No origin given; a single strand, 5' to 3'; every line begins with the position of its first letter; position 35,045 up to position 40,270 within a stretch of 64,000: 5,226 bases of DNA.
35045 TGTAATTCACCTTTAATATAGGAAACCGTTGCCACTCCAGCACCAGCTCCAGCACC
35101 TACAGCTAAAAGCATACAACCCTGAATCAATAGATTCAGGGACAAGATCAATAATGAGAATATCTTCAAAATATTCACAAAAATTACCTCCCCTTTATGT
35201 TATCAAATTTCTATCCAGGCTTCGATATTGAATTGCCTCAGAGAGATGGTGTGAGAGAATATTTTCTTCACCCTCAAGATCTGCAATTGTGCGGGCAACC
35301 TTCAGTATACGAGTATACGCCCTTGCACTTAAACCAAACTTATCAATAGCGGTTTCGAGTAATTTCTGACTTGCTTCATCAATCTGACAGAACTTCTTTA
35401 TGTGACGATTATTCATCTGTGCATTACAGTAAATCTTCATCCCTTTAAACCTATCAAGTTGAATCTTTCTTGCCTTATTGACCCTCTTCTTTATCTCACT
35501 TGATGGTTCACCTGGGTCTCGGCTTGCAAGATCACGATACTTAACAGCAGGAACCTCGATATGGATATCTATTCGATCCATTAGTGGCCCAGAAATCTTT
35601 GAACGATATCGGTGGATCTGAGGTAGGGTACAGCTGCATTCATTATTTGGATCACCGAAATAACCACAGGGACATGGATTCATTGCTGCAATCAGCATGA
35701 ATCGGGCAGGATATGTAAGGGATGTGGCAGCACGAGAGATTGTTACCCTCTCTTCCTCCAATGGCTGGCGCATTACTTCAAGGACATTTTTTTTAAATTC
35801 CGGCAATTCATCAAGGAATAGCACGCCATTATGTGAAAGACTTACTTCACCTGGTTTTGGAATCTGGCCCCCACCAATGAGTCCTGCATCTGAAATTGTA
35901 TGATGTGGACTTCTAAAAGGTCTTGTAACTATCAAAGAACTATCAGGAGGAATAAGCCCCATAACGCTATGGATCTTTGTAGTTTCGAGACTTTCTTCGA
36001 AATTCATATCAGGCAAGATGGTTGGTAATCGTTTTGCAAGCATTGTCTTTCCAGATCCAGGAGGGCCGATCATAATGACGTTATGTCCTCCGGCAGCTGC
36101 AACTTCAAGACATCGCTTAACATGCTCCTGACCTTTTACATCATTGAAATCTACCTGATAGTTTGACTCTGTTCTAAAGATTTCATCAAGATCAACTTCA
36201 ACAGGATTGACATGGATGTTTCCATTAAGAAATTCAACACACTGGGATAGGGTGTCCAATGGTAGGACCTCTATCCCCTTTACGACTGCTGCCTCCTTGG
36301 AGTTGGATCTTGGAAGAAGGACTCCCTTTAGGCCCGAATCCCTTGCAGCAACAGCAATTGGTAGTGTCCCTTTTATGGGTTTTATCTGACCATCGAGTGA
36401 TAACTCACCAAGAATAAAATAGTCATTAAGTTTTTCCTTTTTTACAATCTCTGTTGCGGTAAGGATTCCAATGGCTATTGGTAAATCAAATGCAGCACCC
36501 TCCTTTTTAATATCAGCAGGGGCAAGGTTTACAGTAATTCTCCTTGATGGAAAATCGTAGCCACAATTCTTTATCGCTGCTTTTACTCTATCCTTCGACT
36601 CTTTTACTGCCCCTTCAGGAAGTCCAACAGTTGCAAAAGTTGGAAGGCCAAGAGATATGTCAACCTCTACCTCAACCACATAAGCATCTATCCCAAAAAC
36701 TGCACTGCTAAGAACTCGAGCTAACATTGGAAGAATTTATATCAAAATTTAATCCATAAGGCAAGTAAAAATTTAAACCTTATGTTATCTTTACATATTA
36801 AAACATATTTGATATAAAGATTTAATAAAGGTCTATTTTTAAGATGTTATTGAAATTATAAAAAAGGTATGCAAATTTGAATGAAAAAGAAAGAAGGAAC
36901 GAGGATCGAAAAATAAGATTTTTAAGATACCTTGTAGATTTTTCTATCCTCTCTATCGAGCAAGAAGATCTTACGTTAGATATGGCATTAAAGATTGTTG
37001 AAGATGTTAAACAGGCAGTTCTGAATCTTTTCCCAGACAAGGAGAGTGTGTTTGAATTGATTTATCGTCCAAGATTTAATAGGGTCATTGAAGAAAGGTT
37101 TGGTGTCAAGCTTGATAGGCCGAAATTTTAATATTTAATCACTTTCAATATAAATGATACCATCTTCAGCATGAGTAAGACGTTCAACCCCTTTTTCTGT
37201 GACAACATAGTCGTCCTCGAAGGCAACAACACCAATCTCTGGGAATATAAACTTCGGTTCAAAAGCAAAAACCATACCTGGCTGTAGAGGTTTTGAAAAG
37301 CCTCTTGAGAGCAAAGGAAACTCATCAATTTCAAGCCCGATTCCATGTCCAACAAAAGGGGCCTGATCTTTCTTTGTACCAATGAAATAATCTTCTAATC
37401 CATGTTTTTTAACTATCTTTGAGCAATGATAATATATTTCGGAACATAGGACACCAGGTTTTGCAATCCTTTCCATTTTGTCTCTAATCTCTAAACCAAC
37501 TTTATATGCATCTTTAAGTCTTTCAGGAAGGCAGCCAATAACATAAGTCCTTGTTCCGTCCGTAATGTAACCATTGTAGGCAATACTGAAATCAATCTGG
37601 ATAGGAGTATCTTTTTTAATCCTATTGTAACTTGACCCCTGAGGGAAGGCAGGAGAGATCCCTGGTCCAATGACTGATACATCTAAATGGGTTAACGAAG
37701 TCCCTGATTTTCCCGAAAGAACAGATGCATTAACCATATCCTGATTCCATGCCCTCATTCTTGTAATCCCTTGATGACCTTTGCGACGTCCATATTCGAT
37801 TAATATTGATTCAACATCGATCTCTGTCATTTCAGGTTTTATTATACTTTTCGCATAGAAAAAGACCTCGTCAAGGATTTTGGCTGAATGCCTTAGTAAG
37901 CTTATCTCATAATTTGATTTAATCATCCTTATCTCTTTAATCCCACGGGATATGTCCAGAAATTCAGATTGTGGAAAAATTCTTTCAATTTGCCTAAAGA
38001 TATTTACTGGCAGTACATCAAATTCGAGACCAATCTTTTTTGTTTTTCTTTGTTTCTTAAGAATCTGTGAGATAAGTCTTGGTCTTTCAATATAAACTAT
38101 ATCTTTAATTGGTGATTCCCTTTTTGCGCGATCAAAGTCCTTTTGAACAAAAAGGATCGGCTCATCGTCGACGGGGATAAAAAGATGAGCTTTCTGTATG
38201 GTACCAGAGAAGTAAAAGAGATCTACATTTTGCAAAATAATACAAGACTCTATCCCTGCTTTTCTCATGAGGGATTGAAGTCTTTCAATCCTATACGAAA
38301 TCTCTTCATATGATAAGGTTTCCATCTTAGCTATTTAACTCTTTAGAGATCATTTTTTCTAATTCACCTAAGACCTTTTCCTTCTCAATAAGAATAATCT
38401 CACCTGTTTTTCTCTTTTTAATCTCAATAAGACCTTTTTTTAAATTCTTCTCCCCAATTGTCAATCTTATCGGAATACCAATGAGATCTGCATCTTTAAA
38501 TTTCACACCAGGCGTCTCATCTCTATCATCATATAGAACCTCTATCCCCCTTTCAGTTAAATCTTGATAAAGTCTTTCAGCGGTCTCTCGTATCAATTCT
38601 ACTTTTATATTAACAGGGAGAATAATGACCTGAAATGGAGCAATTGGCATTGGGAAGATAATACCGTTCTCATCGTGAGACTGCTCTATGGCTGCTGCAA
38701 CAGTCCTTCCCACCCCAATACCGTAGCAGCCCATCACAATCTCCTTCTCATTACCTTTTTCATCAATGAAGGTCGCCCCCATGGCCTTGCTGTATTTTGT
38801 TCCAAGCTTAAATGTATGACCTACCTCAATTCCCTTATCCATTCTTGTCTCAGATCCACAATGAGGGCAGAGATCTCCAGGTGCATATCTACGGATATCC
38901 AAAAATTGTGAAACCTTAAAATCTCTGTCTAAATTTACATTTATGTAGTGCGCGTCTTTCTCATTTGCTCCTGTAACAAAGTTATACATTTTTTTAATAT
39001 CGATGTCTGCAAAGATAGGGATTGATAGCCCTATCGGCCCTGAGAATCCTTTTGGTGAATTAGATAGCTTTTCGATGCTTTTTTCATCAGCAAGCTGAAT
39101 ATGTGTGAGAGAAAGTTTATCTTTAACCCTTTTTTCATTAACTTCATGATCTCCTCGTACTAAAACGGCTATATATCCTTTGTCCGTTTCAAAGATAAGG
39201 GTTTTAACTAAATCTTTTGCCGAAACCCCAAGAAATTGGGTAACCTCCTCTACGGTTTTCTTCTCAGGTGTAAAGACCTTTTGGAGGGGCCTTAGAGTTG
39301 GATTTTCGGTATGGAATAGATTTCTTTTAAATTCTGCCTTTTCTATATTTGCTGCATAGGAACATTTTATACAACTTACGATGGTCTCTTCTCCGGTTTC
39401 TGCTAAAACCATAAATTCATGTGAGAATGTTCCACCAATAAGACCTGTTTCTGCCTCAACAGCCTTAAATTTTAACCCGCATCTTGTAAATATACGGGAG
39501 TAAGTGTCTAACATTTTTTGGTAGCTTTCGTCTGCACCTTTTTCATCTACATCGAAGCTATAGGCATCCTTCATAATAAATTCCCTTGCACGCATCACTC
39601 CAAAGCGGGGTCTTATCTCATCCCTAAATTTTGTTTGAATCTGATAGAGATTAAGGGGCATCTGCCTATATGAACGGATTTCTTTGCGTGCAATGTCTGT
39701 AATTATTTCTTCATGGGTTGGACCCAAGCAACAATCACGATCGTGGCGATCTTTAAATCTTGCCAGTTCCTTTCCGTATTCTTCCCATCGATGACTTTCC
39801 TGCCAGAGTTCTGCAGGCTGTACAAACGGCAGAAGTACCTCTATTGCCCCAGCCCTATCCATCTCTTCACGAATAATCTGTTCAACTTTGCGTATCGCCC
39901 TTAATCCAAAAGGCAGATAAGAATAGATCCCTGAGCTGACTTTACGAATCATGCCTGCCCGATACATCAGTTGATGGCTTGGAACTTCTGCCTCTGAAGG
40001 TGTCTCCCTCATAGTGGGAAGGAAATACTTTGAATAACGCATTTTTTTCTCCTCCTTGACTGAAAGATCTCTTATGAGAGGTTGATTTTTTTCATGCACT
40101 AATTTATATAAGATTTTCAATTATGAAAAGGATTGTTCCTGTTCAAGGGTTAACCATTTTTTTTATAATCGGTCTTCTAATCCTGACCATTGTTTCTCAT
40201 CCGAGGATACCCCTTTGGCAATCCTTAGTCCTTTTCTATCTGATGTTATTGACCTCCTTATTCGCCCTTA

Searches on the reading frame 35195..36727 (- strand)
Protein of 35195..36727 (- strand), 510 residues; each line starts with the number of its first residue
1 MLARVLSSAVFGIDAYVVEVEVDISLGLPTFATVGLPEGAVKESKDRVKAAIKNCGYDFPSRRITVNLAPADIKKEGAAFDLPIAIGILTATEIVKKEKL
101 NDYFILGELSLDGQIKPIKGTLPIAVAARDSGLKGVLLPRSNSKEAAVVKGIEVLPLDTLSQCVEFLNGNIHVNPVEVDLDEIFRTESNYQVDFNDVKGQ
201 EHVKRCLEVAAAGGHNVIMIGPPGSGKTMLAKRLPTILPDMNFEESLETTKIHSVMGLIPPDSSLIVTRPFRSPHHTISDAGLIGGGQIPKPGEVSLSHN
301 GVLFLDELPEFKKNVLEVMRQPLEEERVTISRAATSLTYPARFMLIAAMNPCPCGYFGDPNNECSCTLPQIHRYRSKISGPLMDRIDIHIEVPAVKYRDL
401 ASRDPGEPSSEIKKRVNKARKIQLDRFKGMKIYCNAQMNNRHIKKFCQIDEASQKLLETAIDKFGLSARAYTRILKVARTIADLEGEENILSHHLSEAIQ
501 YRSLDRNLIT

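Call 26: search_protein_families(library=ncbifam, proteins=[window:35195-36727:-], max_evalue=1e-40)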
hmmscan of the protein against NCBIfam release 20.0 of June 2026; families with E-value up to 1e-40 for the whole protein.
window:35195-36727:- (510 aa): 2 families
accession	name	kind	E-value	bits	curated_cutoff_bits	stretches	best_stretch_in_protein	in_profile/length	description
TIGR00368.1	TIGR00368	hypoth_equivalog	8.7e-206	684.3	362.4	1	5-502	1-499/499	YifB family Mg chelatase-like AAA ATPase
NF007365.0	PRK09862.1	equivalog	1.6e-145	485.5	530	1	2-509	3-499/506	YifB family Mg chelatase-like AAA ATPase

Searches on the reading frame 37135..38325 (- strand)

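Call 26: search_protein_families(library=ncbifam, proteins=[window:37135-38325:-], max_evalue=1e-40)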
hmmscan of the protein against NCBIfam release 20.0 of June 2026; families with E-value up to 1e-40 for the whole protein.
window:37135-38325:- (396 aa): 1 family
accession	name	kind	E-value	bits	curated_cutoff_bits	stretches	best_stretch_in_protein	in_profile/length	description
NF040821.1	dipep_PepQ_Arch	equivalog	1.9e-41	142.2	630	0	217-390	178-345/346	Xaa-Pro dipeptidase PepQ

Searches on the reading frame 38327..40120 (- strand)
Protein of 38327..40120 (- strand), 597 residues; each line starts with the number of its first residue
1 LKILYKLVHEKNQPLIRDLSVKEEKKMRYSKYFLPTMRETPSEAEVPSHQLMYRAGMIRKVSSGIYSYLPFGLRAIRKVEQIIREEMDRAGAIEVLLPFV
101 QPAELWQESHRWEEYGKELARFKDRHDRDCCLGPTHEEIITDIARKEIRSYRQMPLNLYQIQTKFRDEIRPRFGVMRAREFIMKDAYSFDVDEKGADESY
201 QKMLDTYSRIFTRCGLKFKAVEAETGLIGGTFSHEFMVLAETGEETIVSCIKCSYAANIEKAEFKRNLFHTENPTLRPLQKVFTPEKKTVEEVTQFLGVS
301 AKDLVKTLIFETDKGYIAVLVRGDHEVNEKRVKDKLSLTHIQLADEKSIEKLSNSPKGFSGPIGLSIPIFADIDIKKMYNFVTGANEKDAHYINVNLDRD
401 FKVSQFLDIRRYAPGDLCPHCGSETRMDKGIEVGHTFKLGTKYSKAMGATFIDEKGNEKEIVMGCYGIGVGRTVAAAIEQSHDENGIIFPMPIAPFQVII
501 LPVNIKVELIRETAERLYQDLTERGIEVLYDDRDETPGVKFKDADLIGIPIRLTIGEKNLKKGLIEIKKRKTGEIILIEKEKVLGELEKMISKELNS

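Call 26: search_protein_families(library=ncbifam, proteins=[window:38327-40120:-], max_evalue=1e-40)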
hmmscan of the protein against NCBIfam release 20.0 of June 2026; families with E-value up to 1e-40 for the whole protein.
window:38327-40120:- (597 aa): 4 families
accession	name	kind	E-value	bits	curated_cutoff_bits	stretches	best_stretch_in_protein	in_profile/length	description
NF006625.0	PRK09194.1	equivalog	8.9e-249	827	558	1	27-586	1-557/559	proline--tRNA ligase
TIGR00409.1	proS_fam_II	equivalog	4.7e-219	729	306.7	1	27-588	1-566/568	proline--tRNA ligase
NF008979.1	PRK12325.1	exception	1.8e-169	564.2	550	2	27-265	1-240/437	proline--tRNA ligase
TIGR00408.1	proS_fam_I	equivalog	2.9e-45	155.1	437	0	428-592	216-382/475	proline--tRNA ligase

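Call 55: find_homologous_proteins(query=window:38327-40120:-, max_evalue=1e-100)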
Query window:38327-40120:- (597 aa): 8000 proteins with E <= 1e-100 among 8000 candidates; the best 120 are listed.
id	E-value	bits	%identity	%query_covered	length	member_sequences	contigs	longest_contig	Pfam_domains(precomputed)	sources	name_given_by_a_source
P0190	0.0e+0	1331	100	99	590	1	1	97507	PF03129.26,PF00587.31,PF04073.21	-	-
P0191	0.0e+0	1319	99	99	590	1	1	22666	PF03129.26,PF00587.31,PF04073.21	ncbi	-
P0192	0.0e+0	1316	98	99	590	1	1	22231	PF03129.26,PF00587.31,PF04073.21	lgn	-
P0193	0.0e+0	1281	99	96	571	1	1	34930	PF03129.26,PF00587.31,PF04073.21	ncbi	-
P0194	0.0e+0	1234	90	100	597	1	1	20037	PF03129.26,PF00587.31,PF04073.21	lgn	-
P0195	0.0e+0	1217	90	100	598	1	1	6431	PF03129.26,PF00587.31,PF04073.21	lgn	-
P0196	0.0e+0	1188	91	95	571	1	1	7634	PF03129.26,PF00587.31,PF04073.21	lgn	-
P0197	0.0e+0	1124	87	94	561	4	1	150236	PF03129.26,PF00587.31,PF04073.21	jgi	-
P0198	0.0e+0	1108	86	94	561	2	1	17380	PF03129.26,PF00587.31,PF04073.21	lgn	-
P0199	0.0e+0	1069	79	96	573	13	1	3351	PF03129.26,PF00587.31,PF04073.21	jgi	jgi:prolyl-tRNA synthetase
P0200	0.0e+0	1064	79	96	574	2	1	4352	PF03129.26,PF00587.31,PF04073.21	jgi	-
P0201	0.0e+0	1063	79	96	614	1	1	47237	PF03129.26,PF00587.31,PF04073.21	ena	-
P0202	0.0e+0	1061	79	96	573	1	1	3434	PF03129.26,PF00587.31,PF04073.21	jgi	jgi:prolyl-tRNA synthetase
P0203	0.0e+0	1061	79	96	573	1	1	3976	PF03129.26,PF00587.31,PF04073.21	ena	-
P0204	0.0e+0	1059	78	96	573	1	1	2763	PF03129.26,PF00587.31,PF04073.21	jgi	jgi:prolyl-tRNA synthetase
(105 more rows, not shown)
